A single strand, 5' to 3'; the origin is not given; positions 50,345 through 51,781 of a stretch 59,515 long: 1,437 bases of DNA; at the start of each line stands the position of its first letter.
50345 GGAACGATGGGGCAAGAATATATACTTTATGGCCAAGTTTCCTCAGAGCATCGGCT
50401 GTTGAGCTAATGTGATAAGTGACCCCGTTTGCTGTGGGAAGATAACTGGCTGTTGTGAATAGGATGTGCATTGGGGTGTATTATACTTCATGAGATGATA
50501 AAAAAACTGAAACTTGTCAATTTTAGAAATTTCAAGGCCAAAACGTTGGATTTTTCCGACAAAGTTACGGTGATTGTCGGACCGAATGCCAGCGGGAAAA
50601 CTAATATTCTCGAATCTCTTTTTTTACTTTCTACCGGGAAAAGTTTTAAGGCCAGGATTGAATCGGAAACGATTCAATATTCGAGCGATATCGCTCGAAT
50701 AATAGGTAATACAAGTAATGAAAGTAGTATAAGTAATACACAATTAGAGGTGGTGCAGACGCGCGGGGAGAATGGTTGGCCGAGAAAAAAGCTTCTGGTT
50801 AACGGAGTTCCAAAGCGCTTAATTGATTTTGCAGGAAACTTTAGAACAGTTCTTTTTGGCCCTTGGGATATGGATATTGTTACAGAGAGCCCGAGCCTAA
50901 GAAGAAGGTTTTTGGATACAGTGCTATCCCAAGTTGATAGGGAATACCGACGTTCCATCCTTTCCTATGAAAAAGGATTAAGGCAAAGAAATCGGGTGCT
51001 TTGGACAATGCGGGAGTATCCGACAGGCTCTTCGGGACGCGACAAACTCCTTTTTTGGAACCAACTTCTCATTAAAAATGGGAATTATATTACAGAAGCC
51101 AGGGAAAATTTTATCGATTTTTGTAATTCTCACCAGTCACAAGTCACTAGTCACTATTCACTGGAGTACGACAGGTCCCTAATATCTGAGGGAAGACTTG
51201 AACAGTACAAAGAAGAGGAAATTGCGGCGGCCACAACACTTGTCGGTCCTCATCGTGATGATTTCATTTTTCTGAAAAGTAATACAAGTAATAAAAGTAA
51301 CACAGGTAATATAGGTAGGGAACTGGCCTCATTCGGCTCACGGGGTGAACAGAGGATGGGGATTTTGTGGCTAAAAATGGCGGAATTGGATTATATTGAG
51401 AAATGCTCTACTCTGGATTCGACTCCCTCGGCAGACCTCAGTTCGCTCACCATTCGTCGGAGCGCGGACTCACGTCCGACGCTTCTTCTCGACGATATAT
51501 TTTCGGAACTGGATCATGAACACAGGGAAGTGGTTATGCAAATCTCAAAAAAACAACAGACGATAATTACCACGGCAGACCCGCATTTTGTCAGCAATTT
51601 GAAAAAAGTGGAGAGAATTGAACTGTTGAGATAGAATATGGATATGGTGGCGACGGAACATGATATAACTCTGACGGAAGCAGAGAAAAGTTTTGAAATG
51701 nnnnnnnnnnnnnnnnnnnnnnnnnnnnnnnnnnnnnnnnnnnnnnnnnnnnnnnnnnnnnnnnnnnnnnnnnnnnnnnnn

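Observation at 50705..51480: recF carries four separate word-array or foreign patches, all in frame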

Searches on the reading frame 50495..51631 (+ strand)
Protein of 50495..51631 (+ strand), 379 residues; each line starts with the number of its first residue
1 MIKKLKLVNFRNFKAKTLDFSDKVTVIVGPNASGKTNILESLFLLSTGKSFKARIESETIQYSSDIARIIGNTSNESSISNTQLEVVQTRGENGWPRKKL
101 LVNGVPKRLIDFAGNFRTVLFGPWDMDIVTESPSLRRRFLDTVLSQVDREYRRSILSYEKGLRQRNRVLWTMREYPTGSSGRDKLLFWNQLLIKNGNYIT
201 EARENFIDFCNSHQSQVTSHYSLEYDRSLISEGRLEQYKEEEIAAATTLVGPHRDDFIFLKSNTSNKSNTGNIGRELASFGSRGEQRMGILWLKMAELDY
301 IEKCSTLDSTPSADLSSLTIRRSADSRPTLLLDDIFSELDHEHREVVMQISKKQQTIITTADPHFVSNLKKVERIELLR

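Call 6: search_solved_structures(query=window:50495-51631:+, show_alignments=3, max_evalue=0.001)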
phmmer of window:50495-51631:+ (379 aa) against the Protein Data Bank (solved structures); distinct sequences matched with E-value up to 0.001: 12.
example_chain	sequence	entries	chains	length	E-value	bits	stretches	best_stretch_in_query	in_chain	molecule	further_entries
5z67_A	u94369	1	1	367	1e-32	117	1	2-359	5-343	DNA replication and repair protein RecF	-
5z69_A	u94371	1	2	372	1.1e-32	116.9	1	2-359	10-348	DNA replication and repair protein RecF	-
5z68_A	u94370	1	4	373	1.1e-32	116.8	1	2-359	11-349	DNA replication and repair protein RecF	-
2o5v_A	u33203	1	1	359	3.9e-24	88.7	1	4-303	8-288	DNA replication and repair protein recF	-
8a8j_A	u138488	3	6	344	8.4e-15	58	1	8-293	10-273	DNA replication and repair protein RecF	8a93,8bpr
5zwu_A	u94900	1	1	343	8.6e-15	58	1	8-293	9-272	DNA replication and repair protein RecF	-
1e69_A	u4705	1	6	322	8.6e-07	31.7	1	2-117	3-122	CHROMOSOME SEGREGATION SMC PROTEIN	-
8ee4_A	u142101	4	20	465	5e-05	25.9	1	2-44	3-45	PtuA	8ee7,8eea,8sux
5h66_A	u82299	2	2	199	0.00018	24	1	2-46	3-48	Chromosome partition protein Smc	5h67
5xns_A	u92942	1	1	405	0.00032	23.3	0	2-57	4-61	Chromosome partition protein Smc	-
3zgx_A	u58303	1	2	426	0.00082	21.9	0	2-45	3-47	CHROMOSOME PARTITION PROTEIN SMC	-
5xg3_A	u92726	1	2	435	0.00086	21.8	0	2-45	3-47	Chromosome partition protein Smc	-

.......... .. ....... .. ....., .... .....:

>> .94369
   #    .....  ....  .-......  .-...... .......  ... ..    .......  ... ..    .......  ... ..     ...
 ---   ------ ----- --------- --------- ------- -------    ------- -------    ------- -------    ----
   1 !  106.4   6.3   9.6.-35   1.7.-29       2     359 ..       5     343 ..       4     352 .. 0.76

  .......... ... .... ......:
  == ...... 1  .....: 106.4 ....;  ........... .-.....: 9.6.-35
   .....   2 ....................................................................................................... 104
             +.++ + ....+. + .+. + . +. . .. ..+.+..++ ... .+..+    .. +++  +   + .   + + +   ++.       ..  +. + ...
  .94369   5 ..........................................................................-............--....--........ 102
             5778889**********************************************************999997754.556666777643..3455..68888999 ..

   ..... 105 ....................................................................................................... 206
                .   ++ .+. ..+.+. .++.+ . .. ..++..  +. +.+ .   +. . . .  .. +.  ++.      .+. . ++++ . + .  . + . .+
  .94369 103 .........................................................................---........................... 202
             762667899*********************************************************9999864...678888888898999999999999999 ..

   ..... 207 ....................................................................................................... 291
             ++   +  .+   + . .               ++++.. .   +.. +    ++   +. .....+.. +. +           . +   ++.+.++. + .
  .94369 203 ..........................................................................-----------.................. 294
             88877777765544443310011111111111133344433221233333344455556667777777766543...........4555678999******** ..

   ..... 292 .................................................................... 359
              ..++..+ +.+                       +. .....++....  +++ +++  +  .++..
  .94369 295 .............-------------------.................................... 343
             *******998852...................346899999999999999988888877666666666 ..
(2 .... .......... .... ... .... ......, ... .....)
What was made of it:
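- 50495..51634 (+): recF coding sequence (379 aa from ATG 50495; the ORF list starts at TTG 50471). Intact Walker A (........), signature motif (SRGEQR) and Walker B (LLLDD). PDB 5z67 E=1e-32 (call 6).
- Checked: Length against T. tengcongensis RecF (5Z67): patch 3 aligns to an 11-residue gap and patch 4 to a 19-residue gap (call 6).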

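Call 7: search_protein_families(library=ncbifam, proteins=[window:50495-51631:+])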
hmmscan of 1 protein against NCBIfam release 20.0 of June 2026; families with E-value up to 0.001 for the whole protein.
window:50495-51631:+ (379 aa): 13 families
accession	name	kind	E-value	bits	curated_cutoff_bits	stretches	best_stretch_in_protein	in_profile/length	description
TIGR00611.2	recf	equivalog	5e-73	246.2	172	2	2-305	1-299/339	DNA replication/repair protein RecF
NF010680.0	PRK14079.1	equivalog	2.4e-44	151.8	386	1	3-301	4-284/349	recombination protein F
NF041760.1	PtuA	equivalog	5.3e-10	38.8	500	1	2-46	52-96/524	retron Ec78 anti-phage system effector ATPase PtuA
TIGR02169.1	SMC_prok_A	equivalog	1.1e-07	30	729.4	1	2-47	2-49/1165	chromosome segregation protein SMC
TIGR02168.1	SMC_prok_B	equivalog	4.8e-07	27.9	567.35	1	2-40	2-41/1181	chromosome segregation protein SMC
NF003034.1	PRK03918.1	equivalog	2.1e-06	26.1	700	1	2-43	3-44/878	DNA double-strand break repair ATPase Rad50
NF002572.0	PRK02224.1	equivalog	3.7e-06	25.5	1087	1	2-44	3-45/888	DNA double-strand break repair ATPase Rad50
NF047739.1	antiphage_MADS3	equivalog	7.6e-06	25.3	420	1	1-46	1-45/427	methylation-associated defense system AAA family ATPase MAD3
NF053563.1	Rkd4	equivalog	5.5e-05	21.5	860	1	2-42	3-43/747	arcadin-4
NF041035.1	Rad50_Halo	equivalog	6.3e-05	21.5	1000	1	2-44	3-45/883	DNA double-strand break repair ATPase Rad50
NF045487.1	ASRP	equivalog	6.7e-05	21.7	300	1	13-64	5-49/593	archaea-specific SMC-related protein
TIGR00606.1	rad50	subfamily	8.8e-05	20.4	453.75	1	16-68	22-73/1311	DNA repair protein Rad50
NF010068.0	PRK13548.1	equivalog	0.00016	20.9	261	0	23-44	32-53/261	heme ABC transporter ATP-binding protein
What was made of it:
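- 50495..51634 (+): TIGR00611 246 bits against a cutoff of 172 (call 7).
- On RecF (TIGR00611): 246.2 bits against a cutoff of 172 (call 7)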

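Call 8: find_homologous_proteins(query=window:50495-51631:+, max_evalue=1e-20)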
Query window:50495-51631:+ (379 aa): 7702 proteins with E <= 1e-20 among 8000 candidates; the best 120 are listed.
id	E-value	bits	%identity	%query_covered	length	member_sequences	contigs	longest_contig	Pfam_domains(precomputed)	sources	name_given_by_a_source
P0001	2.7e-238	808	96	100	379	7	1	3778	PF13175.13,PF13476.13,PF02463.26,PF13304.13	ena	-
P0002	4.8e-201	685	84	100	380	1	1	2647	PF13175.13,PF13476.13,PF02463.26,PF13304.13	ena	-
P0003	3.2e-196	670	82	100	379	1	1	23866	PF13175.13,PF13476.13,PF13555.13,PF02463.26,PF13304.13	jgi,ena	-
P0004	1.7e-160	552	69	99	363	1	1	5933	PF13175.13,PF13476.13,PF02463.26,PF13304.13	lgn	-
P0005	1.5e-158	546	69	100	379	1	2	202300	PF13175.13,PF13476.13,PF02463.26,PF13304.13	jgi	jgi:DNA replication and repair protein RecF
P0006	3.8e-157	541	69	97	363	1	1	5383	PF13514.13,PF13175.13,PF13476.13,PF02463.26,PF13304.13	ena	-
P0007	5.9e-156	537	67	98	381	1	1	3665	PF13175.13,PF13476.13,PF02463.26,PF13304.13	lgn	-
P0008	6.4e-155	534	68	98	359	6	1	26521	PF13175.13,PF13476.13,PF02463.26,PF13304.13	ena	-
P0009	8.8e-154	530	68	99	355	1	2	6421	PF13175.13,PF13476.13,PF02463.26,PF13304.13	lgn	-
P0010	6.2e-153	527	69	99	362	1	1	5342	PF13175.13,PF13476.13,PF02463.26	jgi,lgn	jgi:DNA replication and repair protein RecF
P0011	1.5e-152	526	66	99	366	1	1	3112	PF13175.13,PF13476.13,PF02463.26,PF13304.13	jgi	jgi:DNA replication and repair protein RecF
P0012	6.0e-152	524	67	98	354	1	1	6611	PF13175.13,PF13476.13,PF02463.26,PF13304.13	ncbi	-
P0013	8.0e-150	517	64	99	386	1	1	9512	PF13175.13,PF13476.13,PF02463.26,PF13304.13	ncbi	-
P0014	1.3e-148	513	66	99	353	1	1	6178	PF13175.13,PF13476.13,PF02463.26,PF13304.13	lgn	-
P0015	2.7e-148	512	64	99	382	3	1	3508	PF13175.13,PF13476.13,PF02463.26,PF13304.13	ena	-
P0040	4.6e-145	501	64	99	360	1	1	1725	PF13514.13,PF13175.13,PF13476.13,PF13555.13,PF02463.26,PF13304.13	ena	-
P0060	4.8e-142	491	64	99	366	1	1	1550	PF13175.13,PF13476.13,PF02463.26,PF13304.13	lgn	-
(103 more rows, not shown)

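Call 12: find_encoding_contigs(protein=P0003, flank=10000, max_places=3)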
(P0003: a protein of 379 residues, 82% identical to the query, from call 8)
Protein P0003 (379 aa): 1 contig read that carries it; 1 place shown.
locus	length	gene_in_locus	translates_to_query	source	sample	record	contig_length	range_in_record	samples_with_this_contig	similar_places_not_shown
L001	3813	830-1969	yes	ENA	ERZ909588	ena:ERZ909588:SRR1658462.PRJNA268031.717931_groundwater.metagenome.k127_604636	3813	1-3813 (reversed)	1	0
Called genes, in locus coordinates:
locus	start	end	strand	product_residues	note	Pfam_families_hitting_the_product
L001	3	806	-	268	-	?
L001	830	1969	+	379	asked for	PF02463:SMC_N, PF13175:AAA_15, PF13476:AAA_23, PF13555:AAA_29 (faint), PF13304:AAA_21 (weak)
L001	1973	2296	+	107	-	-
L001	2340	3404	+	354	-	PF02661:Fic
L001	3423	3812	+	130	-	?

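Call 13: find_encoding_contigs(protein=P0002, flank=3000, max_places=2)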
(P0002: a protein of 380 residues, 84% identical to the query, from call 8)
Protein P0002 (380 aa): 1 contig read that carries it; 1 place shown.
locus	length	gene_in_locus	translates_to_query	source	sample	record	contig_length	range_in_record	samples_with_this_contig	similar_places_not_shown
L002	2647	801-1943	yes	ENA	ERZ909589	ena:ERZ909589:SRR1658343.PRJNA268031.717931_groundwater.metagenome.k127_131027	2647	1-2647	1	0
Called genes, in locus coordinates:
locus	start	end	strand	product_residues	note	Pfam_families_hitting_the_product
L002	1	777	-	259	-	?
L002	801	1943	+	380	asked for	PF02463:SMC_N, PF13175:AAA_15, PF13476:AAA_23, PF13304:AAA_21 (weak)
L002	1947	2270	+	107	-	-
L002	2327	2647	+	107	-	?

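Call 14: find_encoding_contigs(protein=P0001, flank=4000, max_places=2)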
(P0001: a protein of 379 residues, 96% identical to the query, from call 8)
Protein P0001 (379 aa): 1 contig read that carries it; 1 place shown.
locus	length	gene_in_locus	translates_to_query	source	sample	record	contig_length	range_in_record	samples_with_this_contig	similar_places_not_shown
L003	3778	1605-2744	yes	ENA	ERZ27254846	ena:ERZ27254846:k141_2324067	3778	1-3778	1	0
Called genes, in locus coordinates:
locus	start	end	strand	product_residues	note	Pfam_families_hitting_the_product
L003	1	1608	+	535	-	?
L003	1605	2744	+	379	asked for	PF02463:SMC_N, PF13175:AAA_15, PF13476:AAA_23, PF13304:AAA_21 (weak)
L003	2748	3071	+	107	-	-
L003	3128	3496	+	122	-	PF05635:23S_rRNA_IVP, PF22296:bAvd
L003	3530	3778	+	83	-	?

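Call 24: find_related_loci(query=A1, collection=genome_contigs, flank=10000)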
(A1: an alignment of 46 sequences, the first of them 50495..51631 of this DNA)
Query A1 (379 aa) in genome_contigs; peptide patterns used: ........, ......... (x = any residue, [..] = any of these).
600 stretches matched a pattern (row limit reached: there are more); 596 encode a relative of the query (tblastn E <= 1e-3); the best 80 are kept; 80 distinct loci.
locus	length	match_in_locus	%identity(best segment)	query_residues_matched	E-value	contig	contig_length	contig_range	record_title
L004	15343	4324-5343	60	1-377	8e-143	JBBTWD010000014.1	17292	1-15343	MAG: Patescibacteria group bacterium isolate H43-bin018_1 H43_bin018_1_000000000014, whole genome shotgun sequence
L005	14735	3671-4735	56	4-377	8e-135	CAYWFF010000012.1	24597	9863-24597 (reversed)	MAG TPA_asm: uncultured Gammaproteobacteria bacterium isolate SRP193661_co1_213 genome assembly, contig: NODE_2092_lengt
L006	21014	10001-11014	57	1-370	4e-133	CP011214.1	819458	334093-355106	MAG: Candidatus Woesebacteria bacterium GW2011_GWF1_31_35 chromosome, complete genome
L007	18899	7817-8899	59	1-379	1e-143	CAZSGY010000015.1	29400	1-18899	MAG TPA_asm: uncultured Gammaproteobacteria bacterium isolate binchicken_co169_197 genome assembly, contig: k99_572686,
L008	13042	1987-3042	49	1-375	3e-110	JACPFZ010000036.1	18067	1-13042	MAG: Candidatus Gottesmanbacteria bacterium isolate NC_groundwater_374_Ag_B-0.1um_46_9 GD18-4_B1_scaffold_837371, whole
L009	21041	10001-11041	49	1-372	5e-109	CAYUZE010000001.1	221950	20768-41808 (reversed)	MAG TPA_asm: uncultured Gammaproteobacteria bacterium isolate binchicken_co130_63 genome assembly, contig: NODE_102_leng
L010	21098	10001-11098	47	1-366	4e-101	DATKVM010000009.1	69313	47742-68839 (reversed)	MAG TPA_asm: Patescibacteria group bacterium isolate SMAG_U14133 k141_706363, whole genome shotgun sequence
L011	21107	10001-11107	44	1-377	4e-98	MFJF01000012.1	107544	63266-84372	MAG: Candidatus Gottesmanbacteria bacterium RIFCSPHIGHO2_01_FULL_40_15 rifcsphigho2_01_scaffold_204, whole genome shotgu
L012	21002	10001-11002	47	1-366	3e-96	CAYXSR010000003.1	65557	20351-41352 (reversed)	MAG TPA_asm: uncultured Pseudomonadales bacterium isolate SRP323688_co1_112 genome assembly, contig: NODE_851_length_655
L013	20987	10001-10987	44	2-378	2e-93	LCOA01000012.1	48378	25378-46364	MAG: Candidatus Amesbacteria bacterium GW2011_GWA1_47_20 UX92_C0012, whole genome shotgun sequence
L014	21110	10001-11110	41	5-377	7e-93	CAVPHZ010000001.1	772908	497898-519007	MAG: Candidatus Chisholmbacteria bacterium isolate MFD09964.bin.1.87 genome assembly, contig: contig_31486, whole genome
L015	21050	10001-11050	46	1-378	3e-96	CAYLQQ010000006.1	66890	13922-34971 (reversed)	MAG TPA_asm: uncultured Pseudomonadales bacterium isolate SRP263991_co4_510 genome assembly, contig: NODE_317_length_668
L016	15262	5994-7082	43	1-366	4e-89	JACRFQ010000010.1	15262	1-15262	MAG: Candidatus Levyibacteriota bacterium isolate NC_groundwater_1729_Pr3_B-0.1um_34_132 SR-2_scaffold_141_277030, whole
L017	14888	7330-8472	40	1-370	2e-89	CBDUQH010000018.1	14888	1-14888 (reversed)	MAG TPA_asm: uncultured bacterium isolate SRR18550247_concoct_49 genome assembly, contig: ERZ25074849.158, whole genome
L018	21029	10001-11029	44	1-377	2e-88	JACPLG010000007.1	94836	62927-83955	MAG: Candidatus Levyibacteriota bacterium isolate NC_groundwater_515_Ag_S-0.1um_38_10 S35_SO-1_scaffold_119931, whole ge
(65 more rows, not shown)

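Call 29: find_encoding_contigs(protein=P0004, flank=5000, max_places=1)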
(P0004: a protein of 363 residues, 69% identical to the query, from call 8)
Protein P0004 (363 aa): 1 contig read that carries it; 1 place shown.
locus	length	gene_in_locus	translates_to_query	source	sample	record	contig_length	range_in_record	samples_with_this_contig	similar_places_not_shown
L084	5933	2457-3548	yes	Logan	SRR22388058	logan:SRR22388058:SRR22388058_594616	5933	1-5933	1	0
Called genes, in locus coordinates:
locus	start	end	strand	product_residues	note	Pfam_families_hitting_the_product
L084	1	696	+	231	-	?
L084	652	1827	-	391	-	PF13477:Glyco_trans_4_2 (weak), PF13439:Glyco_transf_4, PF13579:Glyco_trans_4_4, PF00534:Glycos_transf_1, PF13692:Glyco_trans_1_4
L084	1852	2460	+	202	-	PF09335:VTT_dom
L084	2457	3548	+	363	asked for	PF02463:SMC_N, PF13175:AAA_15, PF13476:AAA_23, PF13304:AAA_21 (weak)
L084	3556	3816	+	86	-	-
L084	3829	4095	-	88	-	PF18898:DUF5654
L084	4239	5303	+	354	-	PF02661:Fic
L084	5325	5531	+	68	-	-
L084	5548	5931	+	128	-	?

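Call 30: find_encoding_contigs(protein=P0005, flank=10000, max_places=1)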
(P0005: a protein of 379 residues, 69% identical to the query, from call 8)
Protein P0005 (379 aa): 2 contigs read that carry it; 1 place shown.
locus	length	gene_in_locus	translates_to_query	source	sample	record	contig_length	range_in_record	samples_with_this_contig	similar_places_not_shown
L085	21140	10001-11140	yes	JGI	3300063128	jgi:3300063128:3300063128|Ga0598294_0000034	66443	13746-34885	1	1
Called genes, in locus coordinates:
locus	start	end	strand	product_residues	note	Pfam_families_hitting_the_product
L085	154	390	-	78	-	-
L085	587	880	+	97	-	-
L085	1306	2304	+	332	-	PF00579:tRNA-synt_1b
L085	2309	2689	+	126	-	PF01588:tRNA_bind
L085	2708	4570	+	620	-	PF06480:FtsH_ext (weak), PF07728:AAA_5 (faint), PF00004:AAA, PF17862:AAA_lid_3, PF01434:Peptidase_M41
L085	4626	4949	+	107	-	-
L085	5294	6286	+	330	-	PF02739:5_3_exonuc_N, PF01367:5_3_exonuc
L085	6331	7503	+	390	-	PF13439:Glyco_transf_4, PF00534:Glycos_transf_1, PF13692:Glyco_trans_1_4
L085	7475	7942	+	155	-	-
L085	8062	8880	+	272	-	PF01149:Fapy_DNA_glyco, PF06831:H2TH, PF06827:zf-FPG_IleRS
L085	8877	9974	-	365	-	PF13439:Glyco_transf_4, PF13579:Glyco_trans_4_4, PF20706:GT4-conflict (faint), PF00534:Glycos_transf_1, PF13692:Glyco_trans_1_4, PF13524:Glyco_trans_1_2 (weak)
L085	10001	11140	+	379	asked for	PF02463:SMC_N, PF13175:AAA_15, PF13476:AAA_23, PF13304:AAA_21 (weak)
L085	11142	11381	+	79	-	-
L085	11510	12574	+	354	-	PF02661:Fic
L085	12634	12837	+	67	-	-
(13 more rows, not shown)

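Call 31: find_encoding_contigs(protein=P0012, flank=5000, max_places=1)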
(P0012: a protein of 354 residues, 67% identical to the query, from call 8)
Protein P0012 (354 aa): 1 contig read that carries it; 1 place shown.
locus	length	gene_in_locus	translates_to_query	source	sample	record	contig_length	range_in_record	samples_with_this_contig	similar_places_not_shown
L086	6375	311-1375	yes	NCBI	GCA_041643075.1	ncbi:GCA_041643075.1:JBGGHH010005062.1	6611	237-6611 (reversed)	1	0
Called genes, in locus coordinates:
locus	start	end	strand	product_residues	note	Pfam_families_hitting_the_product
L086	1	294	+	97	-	?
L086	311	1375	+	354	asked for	PF02463:SMC_N, PF13175:AAA_15, PF13476:AAA_23, PF13304:AAA_21 (faint)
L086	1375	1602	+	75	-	-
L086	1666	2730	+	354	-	PF02661:Fic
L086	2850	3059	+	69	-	-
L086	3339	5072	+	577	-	PF04675:DNA_ligase_A_N, PF01068:DNA_ligase_A_M, PF04679:DNA_ligase_A_C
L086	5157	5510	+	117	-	PF09685:MamF_MmsF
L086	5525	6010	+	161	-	PF01195:Pept_tRNA_hydro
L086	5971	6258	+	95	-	-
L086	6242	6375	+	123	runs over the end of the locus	?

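Call 32: find_encoding_contigs(protein=P0008, flank=10000, max_places=1)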
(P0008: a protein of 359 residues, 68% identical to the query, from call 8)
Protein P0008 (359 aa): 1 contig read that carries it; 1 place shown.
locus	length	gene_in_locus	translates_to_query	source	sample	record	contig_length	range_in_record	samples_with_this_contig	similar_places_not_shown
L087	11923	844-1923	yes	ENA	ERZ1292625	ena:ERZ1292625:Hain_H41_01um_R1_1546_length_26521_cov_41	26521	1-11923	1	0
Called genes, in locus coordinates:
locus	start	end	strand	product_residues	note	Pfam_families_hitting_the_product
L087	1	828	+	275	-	?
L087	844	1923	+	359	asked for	PF02463:SMC_N, PF13175:AAA_15, PF13476:AAA_23, PF13304:AAA_21 (weak)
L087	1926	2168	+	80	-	-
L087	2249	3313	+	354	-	PF02661:Fic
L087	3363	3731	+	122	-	PF05635:23S_rRNA_IVP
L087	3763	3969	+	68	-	-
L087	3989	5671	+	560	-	PF04675:DNA_ligase_A_N, PF01068:DNA_ligase_A_M, PF04679:DNA_ligase_A_C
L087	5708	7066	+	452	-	-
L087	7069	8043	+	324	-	PF01699:Na_Ca_ex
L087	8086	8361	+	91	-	PF01541:GIY-YIG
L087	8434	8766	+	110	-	PF09685:MamF_MmsF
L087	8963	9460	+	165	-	PF01195:Pept_tRNA_hydro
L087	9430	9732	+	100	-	-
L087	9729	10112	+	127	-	PF05635:23S_rRNA_IVP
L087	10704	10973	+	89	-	-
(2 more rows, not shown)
